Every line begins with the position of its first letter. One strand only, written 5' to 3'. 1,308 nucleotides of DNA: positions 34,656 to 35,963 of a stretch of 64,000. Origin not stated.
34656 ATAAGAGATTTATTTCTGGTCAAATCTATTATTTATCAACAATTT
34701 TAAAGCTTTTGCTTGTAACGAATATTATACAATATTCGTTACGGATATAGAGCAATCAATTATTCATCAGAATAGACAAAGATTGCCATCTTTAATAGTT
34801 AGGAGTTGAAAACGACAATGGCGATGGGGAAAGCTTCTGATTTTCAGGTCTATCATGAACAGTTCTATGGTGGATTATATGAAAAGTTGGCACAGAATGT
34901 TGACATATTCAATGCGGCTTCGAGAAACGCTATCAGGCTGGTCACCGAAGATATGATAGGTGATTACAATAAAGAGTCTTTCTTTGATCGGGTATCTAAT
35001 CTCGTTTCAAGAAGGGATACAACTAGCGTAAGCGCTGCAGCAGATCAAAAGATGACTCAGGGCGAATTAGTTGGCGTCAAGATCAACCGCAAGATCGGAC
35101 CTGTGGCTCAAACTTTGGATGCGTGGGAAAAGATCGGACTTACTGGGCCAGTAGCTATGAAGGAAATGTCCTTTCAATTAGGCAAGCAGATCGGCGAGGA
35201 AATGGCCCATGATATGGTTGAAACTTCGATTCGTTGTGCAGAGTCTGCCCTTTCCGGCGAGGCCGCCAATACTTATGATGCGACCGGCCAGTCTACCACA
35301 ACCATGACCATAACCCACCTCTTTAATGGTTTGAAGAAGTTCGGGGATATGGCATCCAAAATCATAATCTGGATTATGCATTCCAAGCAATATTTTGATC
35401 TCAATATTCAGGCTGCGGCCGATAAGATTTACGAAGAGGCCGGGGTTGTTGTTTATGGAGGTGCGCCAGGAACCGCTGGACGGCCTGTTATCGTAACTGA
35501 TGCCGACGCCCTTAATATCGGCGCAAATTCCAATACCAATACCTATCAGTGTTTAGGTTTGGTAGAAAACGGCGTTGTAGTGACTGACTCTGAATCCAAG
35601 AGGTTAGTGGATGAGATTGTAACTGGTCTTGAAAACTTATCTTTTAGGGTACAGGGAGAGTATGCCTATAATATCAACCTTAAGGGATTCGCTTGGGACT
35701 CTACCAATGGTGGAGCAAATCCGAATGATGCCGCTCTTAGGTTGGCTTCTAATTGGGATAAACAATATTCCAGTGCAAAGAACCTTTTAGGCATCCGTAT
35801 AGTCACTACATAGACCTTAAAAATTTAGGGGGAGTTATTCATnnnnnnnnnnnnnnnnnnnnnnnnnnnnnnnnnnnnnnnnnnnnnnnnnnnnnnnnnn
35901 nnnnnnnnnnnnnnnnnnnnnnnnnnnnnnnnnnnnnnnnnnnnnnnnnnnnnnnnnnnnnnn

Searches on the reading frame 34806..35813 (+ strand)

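Call 34: search_protein_families(library=phrogs, proteins=[window:34806-35813:+], max_evalue=0.001)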
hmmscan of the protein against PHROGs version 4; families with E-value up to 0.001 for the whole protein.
window:34806-35813:+ (335 aa): 3 families
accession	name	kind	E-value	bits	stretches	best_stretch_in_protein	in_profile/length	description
phrog_247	-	head and packaging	1.5e-48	166.8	1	5-325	1-328/351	major head protein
phrog_15687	-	unknown function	4.7e-20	73.2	1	10-140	3-130/140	-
phrog_15288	-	head and packaging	6.6e-14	53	1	166-324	7-158/172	major head protein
